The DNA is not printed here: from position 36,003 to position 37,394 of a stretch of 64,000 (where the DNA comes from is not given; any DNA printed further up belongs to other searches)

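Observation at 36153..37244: MetE-family Zn methyltransferase co-operonic with DUF3237 and 4-hydroxybenzoate 3-monooxygenase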

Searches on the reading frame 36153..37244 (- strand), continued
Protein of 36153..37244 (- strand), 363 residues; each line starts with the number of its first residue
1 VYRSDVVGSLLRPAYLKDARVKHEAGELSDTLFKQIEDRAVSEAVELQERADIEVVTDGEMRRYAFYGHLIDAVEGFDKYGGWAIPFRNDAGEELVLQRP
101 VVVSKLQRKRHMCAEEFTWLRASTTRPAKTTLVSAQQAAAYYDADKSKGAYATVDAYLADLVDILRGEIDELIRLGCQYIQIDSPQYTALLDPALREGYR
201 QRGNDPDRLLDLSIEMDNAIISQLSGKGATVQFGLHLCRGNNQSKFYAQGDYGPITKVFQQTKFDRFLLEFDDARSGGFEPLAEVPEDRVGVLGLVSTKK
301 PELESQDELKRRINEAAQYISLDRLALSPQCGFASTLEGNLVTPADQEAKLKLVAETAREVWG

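Call 73: search_protein_families(library=pfam, proteins=[L021:6354-7382:-, L022:12426-12971:+, L021:8070-8726:+, L021:8915-9847:+, L025:16237-18048:+, L021:4937-6271:+, L025:6705-8690:+, L022:8713-9834:+, L032:8898-10001:-, L019:7611-8780:-], max_evalue=0.00001)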
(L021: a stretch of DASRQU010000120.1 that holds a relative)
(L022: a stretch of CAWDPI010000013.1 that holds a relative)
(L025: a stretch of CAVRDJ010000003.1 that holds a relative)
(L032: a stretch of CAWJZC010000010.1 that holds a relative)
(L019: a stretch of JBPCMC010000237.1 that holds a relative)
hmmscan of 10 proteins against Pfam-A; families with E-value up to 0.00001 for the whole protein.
L021:6354-7382:- (342 aa): 4 families
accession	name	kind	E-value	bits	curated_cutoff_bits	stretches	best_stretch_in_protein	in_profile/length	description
PF01370.27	Epimerase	-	5.4e-40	137.7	20.9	1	20-262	1-240/240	NAD dependent epimerase/dehydratase family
PF16363.11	GDP_Man_Dehyd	-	1.3e-15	58.2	27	1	21-287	1-273/332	GDP-mannose 4,6 dehydratase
PF04321.23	RmlD_sub_bind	-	4.6e-11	42.8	27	1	19-287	2-239/287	RmlD substrate binding domain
PF01073.25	3Beta_HSD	-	2.5e-08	33.7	22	1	21-167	1-152/280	3-beta hydroxysteroid dehydrogenase/isomerase family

L022:12426-12971:+ (181 aa): 1 family
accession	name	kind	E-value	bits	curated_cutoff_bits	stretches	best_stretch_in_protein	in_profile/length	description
PF00156.33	Pribosyltran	-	6e-30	104.1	26.3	1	10-163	3-157/158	Phosphoribosyl transferase domain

L021:8070-8726:+ (218 aa): 1 family
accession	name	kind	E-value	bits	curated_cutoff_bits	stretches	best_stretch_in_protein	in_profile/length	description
PF02502.23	LacAB_rpiB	-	1e-55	187.9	24.7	1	67-204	1-138/138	Ribose/Galactose Isomerase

L021:8915-9847:+ (310 aa): 1 family
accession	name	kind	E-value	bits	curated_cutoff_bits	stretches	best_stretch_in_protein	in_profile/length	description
PF01791.15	DeoC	-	7.8e-18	65.4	23.8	1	82-282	5-217/229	DeoC/LacD family aldolase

L025:16237-18048:+ (603 aa): 4 families
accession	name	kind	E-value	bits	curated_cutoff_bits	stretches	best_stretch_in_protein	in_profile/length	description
PF07228.17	SpoIIE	-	3.6e-45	154.7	25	1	415-602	3-191/192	Stage II sporulation protein E (SpoIIE)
PF13185.12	GAF_2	-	5e-37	127.6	28.6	2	51-186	2-136/136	GAF domain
PF01590.32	GAF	-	3.3e-36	125.2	22.4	2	52-185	1-133/133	GAF domain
PF13492.12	GAF_3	-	3.4e-26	92.6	27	2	52-187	1-129/129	GAF domain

L021:4937-6271:+ (444 aa): 1 family
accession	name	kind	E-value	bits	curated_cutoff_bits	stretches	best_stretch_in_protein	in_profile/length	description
PF00067.27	p450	-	2.7e-91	307.1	22.8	1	4-427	1-447/462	Cytochrome P450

L025:6705-8690:+ (661 aa): 4 families
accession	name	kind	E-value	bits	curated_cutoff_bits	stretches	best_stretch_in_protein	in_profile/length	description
PF04389.22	Peptidase_M28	-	1.8e-44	152.2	21.3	1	341-535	1-186/193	Peptidase family M28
PF13180.12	PDZ_2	-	1.4e-16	61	27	1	584-657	7-80/80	PDZ domain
PF17820.7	PDZ_6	-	1.4e-11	44.4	27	1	594-646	3-54/54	PDZ domain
PF02225.27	PA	-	1.7e-06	28.5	23.9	1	181-283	1-84/95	PA domain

L022:8713-9834:+ (373 aa): 2 families
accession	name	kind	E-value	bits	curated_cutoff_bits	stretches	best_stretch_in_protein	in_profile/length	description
PF07676.18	PD40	-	2.4e-38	129.7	20.9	3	328-359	1-33/38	WD40-like Beta Propeller Repeat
PF00930.27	DPPIV_N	-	4e-06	26.2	22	0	156-247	258-353/354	Dipeptidyl peptidase IV (DPP IV) N-terminal region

L032:8898-10001:- (367 aa): 1 family
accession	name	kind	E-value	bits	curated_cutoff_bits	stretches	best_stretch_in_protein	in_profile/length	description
PF01636.29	APH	-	3.5e-24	86.3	23.2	1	60-295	8-227/239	Phosphotransferase enzyme family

L019:7611-8780:- (389 aa): 1 family
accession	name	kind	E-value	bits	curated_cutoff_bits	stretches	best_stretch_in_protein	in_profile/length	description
PF03706.18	LPG_synthase_TM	-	4.4e-28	99.1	33.4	1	62-373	2-301/302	Lysylphosphatidylglycerol synthase TM region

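Call 79: search_protein_families(library=pfam, alignment_id=A3, max_evalue=0.00001)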
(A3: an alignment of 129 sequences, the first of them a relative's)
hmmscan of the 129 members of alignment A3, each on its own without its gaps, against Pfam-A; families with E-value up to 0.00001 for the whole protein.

A. member 1, L013:6705-8414:- (569 aa): 3 families
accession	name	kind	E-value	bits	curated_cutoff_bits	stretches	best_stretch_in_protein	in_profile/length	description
PF23525.1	Methyltransf_36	-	7.8e-103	343.8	27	1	292-556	2-268/268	AprA MT2-like domain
PF23526.1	AprA_N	-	1.4e-27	96.1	27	2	27-93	2-67/67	AprA N-terminal domain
PF23589.2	WH_AprA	-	2.2e-17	63.8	27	1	182-279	1-94/94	AprA winged helix domain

B. families by the number of members that match (of 129 scanned): 112 families (the first 25 are shown)
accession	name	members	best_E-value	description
PF00501.34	AMP-binding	5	1e-98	AMP-binding enzyme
PF13620.12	CarboxypepD_reg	5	6.8e-30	Carboxypeptidase regulatory-like domain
PF00775.27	Dioxygenase_C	4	2.8e-56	Dioxygenase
PF01370.27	Epimerase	4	3.7e-49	NAD dependent epimerase/dehydratase family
PF16363.11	GDP_Man_Dehyd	4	1.4e-40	GDP-mannose 4,6 dehydratase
PF13193.12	AMP-binding_C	4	9.7e-24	AMP-binding enzyme C-terminal domain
PF01073.25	3Beta_HSD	4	2e-22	3-beta hydroxysteroid dehydrogenase/isomerase family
PF01717.24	Meth_synt_2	4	4.1e-21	Cobalamin-independent synthase, Catalytic domain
PF04321.23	RmlD_sub_bind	4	6.1e-13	RmlD substrate binding domain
PF25183.1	OMP_b-brl_4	3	1.8e-97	Outer membrane beta barrel domain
PF01494.25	FAD_binding_3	3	2.3e-90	FAD binding domain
PF00107.32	ADH_zinc_N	3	5e-36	Zinc-binding dehydrogenase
PF08240.17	ADH_N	3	1.5e-27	Alcohol dehydrogenase GroES-like domain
PF12697.13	Abhydrolase_6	3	4.6e-17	Alpha/beta hydrolase family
PF13715.12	CarbopepD_reg_2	3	1.8e-10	CarboxypepD_reg-like domain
PF00067.27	p450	2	1.3e-92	Cytochrome P450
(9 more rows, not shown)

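Call 80: search_protein_families(library=pfam, proteins=[L020:9081-9782:+, L020:12506-14002:-, L046:12804-15131:-, L044:5304-6416:-, L073:8456-9889:-, L056:9385-9963:+, P0176, P0134, L017:12826-13842:+, L012:9084-9515:+], max_evalue=0.0001)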
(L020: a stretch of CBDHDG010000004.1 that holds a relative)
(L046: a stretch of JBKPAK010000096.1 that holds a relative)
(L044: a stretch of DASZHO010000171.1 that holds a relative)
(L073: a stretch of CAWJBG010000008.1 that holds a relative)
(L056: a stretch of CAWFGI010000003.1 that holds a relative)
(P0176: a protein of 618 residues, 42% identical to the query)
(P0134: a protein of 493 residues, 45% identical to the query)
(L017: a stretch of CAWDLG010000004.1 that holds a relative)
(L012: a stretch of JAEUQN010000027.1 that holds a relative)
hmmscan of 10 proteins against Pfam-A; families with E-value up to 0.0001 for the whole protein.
L020:9081-9782:+ (233 aa): 0 families

L020:12506-14002:- (498 aa): 0 families

L046:12804-15131:- (775 aa): 3 families
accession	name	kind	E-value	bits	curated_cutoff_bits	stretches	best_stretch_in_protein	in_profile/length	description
PF20256.3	MoCoBD_2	-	1.5e-81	274.4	27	1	432-706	3-283/283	Molybdopterin cofactor-binding domain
PF02738.23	MoCoBD_1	-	7.2e-71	238.6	27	1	156-403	3-244/244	Molybdopterin cofactor-binding domain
PF01315.27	Ald_Xan_dh_C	-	2.9e-26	92.4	31.3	1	21-140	2-110/110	Aldehyde oxidase and xanthine dehydrogenase, a/b hammerhead domain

L044:5304-6416:- (370 aa): 4 families
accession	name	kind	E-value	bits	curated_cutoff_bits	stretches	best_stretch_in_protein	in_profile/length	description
PF00107.32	ADH_zinc_N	-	5e-36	123.9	31.8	1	198-329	1-128/129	Zinc-binding dehydrogenase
PF08240.17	ADH_N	-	1.5e-27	96.3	23.5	1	28-157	2-103/104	Alcohol dehydrogenase GroES-like domain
PF13602.12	ADH_zinc_N_2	-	5.8e-15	56.8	27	1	231-366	1-134/134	Zinc-binding dehydrogenase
PF16912.11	Glu_dehyd_C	-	3.8e-08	33.5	34.9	1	188-354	31-200/211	Glucose dehydrogenase C-terminus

L073:8456-9889:- (477 aa): 2 families
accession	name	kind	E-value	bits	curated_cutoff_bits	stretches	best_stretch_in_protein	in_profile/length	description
PF14535.12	AMP-binding_C_2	-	1.7e-17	63.9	25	1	385-473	1-96/96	AMP-binding enzyme C-terminal domain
PF00501.34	AMP-binding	-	5.2e-12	45.7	29.9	1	127-294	165-333/384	AMP-binding enzyme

L056:9385-9963:+ (192 aa): 1 family
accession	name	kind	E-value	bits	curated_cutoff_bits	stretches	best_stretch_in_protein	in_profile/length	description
PF12973.13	Cupin_7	-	8.3e-11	42.1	27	1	55-137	9-89/105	ChrR Cupin-like domain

P0176 (618 aa): 1 family
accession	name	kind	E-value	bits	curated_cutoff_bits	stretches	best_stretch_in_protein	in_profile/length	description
PF01717.24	Meth_synt_2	-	1.9e-13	50.9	21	1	259-613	6-323/324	Cobalamin-independent synthase, Catalytic domain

P0134 (493 aa): 1 family
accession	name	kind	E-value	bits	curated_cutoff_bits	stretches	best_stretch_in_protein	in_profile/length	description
PF01717.24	Meth_synt_2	-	1.3e-18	67.8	21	1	9-343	5-307/324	Cobalamin-independent synthase, Catalytic domain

L017:12826-13842:+ (338 aa): 4 families
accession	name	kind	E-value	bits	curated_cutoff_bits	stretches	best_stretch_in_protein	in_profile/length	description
PF07859.19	Abhydrolase_3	-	1.2e-18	68.1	25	1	121-246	1-115/210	alpha/beta hydrolase fold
PF20434.5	BD-FAE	-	1.4e-15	57.8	26.8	1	109-216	3-111/215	BD-FAE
PF00326.27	Peptidase_S9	-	4.8e-10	39.7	22.6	1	183-311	53-193/213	Prolyl oligopeptidase family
PF01738.24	DLH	-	4.3e-05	23.6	21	0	189-310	92-191/217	Dienelactone hydrolase family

L012:9084-9515:+ (143 aa): 1 family
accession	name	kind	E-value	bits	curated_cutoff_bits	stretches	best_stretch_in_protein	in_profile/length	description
PF01042.26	Ribonuc_L-PSP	-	8.1e-15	55.3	27.3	1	35-139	15-120/121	Endoribonuclease L-PSP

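Call 82: search_solved_structures(query=L021:4937-6271:+, max_evalue=1e-20)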
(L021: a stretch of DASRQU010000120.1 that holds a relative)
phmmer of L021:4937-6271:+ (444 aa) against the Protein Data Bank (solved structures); distinct sequences matched with E-value up to 1e-20: 230 (the best 60 are shown).
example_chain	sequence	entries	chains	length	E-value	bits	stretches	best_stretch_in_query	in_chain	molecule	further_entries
7wzl_A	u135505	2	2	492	4.5e-70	239.7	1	7-433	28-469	Putative cytochrome P450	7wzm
3dbg_A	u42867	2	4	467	1.9e-62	214.6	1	5-434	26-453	Putative cytochrome P450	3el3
6j94_A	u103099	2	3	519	2.6e-57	197.7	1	34-443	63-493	Protein LUTEIN DEFICIENT 5, chloroplastic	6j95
6l8i_A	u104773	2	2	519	3.4e-57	197.3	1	34-443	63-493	Protein LUTEIN DEFICIENT 5, chloroplastic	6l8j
6l8h_A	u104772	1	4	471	1.2e-48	169.1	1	27-443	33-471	Carotene epsilon-monooxygenase, chloroplastic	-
2q9f_A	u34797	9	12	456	8e-47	163.1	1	31-439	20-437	Cytochrome P450 46A1 | Cholesterol 24-hydroxylase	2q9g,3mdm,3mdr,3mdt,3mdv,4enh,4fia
7lrl_A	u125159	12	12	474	8.5e-47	163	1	31-439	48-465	Cholesterol 24-hydroxylase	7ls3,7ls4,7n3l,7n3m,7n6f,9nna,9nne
2ve3_A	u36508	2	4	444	2.8e-43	151.4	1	2-441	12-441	PUTATIVE CYTOCHROME P450 120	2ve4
4duc_A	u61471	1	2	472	5.1e-43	150.6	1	5-441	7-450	cytochrome P450 BM3 variant 2G9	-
4duf_A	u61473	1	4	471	5.1e-43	150.6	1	5-441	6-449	cytochrome P450 BM3 variant 2G9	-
3psx_A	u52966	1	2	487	6.6e-43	150.2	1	5-441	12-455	Bifunctional P-450/NADPH-P450 reductase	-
5e78_A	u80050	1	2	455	6.7e-43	150.2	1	5-441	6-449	Bifunctional P-450/NADPH-P450 reductase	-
5e7y_A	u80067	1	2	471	7.6e-43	150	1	5-441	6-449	Bifunctional P-450/NADPH-P450 reductase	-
7wde_A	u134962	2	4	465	9.4e-43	149.7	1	5-441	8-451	Bifunctional cytochrome P450/NADPH--P450 reductase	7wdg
1zoa_A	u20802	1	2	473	1.2e-42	149.4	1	5-441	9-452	Bifunctional P-450:NADPH-P450 reductase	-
4dud_A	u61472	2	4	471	1.3e-42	149.3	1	5-441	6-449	cytochrome P450 BM3 variant 2G9C6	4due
4key_A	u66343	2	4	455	1.6e-42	148.9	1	5-441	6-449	Bifunctional P-450/NADPH-P450 reductase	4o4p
6hn8_A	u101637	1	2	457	1.6e-42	148.9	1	5-441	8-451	Bifunctional cytochrome P450/NADPH--P450 reductase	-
4kf2_A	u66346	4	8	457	1.6e-42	148.9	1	5-441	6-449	Bifunctional P-450/NADPH-P450 reductase | Bifunctional cytochrome P450/NADPH--P450 reductase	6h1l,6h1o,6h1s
6h1t_A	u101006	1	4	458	1.7e-42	148.9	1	5-441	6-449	Bifunctional cytochrome P450/NADPH--P450 reductase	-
4kew_A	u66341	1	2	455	2.2e-42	148.5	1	5-441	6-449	Bifunctional P-450/NADPH-P450 reductase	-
7wy3_A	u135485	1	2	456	2.2e-42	148.5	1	5-441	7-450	Bifunctional cytochrome P450/NADPH--P450 reductase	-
4kf0_A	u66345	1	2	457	2.2e-42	148.5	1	5-441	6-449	Bifunctional P-450/NADPH-P450 reductase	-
2uwh_A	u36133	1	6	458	2.2e-42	148.5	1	5-441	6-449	BIFUNCTIONAL P-450: NADPH-P450 REDUCTASE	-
7y9l_A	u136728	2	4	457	2.8e-42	148.1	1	5-441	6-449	Bifunctional cytochrome P450/NADPH--P450 reductase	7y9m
4kpb_A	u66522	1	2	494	2.9e-42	148.1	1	5-441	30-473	Cytochrome P450 BM-3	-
23ub_A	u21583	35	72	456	3e-42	148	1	5-441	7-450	Bifunctional cytochrome P450/NADPH--P450 reductase | Bifunctional P-450/NADPH-P450 reductase | Bifunctional cytochrome P450/NADPH-P450 reductase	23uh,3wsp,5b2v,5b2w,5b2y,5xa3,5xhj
1bu7_A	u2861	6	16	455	3e-42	148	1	5-441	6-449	PROTEIN (CYTOCHROME P450) | CYTOCHROME P450 BM-3 | CYTOCHROME P450 102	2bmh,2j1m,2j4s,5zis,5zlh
1bvy_A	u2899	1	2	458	3.1e-42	148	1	5-441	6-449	PROTEIN (CYTOCHROME P450 BM-3)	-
4zfa_A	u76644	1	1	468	3.3e-42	147.9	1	5-441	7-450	Bifunctional P-450/NADPH-P450 reductase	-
3ben_A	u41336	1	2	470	3.4e-42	147.9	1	5-441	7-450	Cytochrome P450 102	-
2ij2_A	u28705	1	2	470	3.4e-42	147.9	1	5-441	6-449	Cytochrome P450 BM3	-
2nnb_A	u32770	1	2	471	3.4e-42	147.8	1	5-441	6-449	Bifunctional P-450:NADPH-P450 reductase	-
1fag_A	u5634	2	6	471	3.4e-42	147.8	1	5-441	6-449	CYTOCHROME P450 BM-3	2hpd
1jpz_A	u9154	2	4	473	3.4e-42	147.8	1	5-441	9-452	BIFUNCTIONAL P-450:NADPH-P450 REDUCTASE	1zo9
6c93_A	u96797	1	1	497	3.7e-42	147.7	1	50-441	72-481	Cytochrome P450 4B1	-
6k24_A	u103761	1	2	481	3.7e-42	147.7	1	5-441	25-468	Bifunctional cytochrome P450/NADPH--P450 reductase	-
7y0r_A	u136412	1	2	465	3.8e-42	147.7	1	5-441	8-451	Bifunctional cytochrome P450/NADPH--P450 reductase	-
5b2u_A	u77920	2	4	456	3.8e-42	147.7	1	5-441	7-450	Bifunctional cytochrome P450/NADPH--P450 reductase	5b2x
4hgh_A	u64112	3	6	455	4e-42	147.6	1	5-441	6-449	Bifunctional P-450/NADPH-P450 reductase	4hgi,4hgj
4kpa_A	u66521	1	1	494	4e-42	147.6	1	5-441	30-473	Cytochrome P450 BM-3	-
7wy2_A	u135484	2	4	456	4e-42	147.6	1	5-441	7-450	Bifunctional cytochrome P450/NADPH--P450 reductase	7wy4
2x7y_A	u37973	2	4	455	4e-42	147.6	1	5-441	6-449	BIFUNCTIONAL P-450/NADPH-P450 REDUCTASE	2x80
6jmw_A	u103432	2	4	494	4.1e-42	147.6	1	5-441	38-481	Bifunctional cytochrome P450/NADPH--P450 reductase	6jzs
7egn_A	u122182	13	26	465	4.3e-42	147.5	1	5-441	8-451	Bifunctional cytochrome P450/NADPH--P450 reductase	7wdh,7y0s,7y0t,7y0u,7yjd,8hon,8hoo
4zf6_A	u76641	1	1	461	4.4e-42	147.5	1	5-441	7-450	Bifunctional P-450/NADPH-P450 reductase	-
4zf8_A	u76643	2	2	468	4.7e-42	147.4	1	5-441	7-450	Bifunctional P-450/NADPH-P450 reductase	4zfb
7y9j_A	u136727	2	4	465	4.9e-42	147.3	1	5-441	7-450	Bifunctional cytochrome P450/NADPH--P450 reductase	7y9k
1zo4_A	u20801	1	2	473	5.3e-42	147.2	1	5-441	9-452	Bifunctional P-450:NADPH-P450 reductase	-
7wdd_A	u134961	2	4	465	5.8e-42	147.1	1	5-441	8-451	Bifunctional cytochrome P450/NADPH--P450 reductase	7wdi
3m4v_A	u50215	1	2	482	6.3e-42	147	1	5-441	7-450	Bifunctional P-450/NADPH-P450 reductase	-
9wma_A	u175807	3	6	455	7e-42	146.8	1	5-441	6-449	Bifunctional cytochrome P450/NADPH--P450 reductase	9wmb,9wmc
9l7s_A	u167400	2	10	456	7.3e-42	146.8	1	5-441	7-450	Bifunctional cytochrome P450/NADPH--P450 reductase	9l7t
1p0x_A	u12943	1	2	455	7.9e-42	146.7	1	5-441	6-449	Bifunctional P-450:NADPH-P450 reductase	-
3npl_A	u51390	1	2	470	8.3e-42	146.6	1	5-441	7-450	Bifunctional P-450/NADPH-P450 reductase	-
7ydc_A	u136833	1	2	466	8.6e-42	146.5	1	5-441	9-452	Bifunctional cytochrome P450/NADPH--P450 reductase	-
5jq2_A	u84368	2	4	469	8.8e-42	146.5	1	5-441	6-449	P450 BM3 L407C heme domain mutant | Bifunctional cytochrome P450/NADPH--P450 reductase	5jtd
9l7u_A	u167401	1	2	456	8.9e-42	146.5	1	5-441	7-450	Bifunctional cytochrome P450/NADPH--P450 reductase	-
3kx5_A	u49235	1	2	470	8.9e-42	146.5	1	5-441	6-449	Bifunctional P-450/NADPH-P450 reductase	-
4hgg_A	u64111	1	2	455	9e-42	146.5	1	5-441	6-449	Bifunctional P-450/NADPH-P450 reductase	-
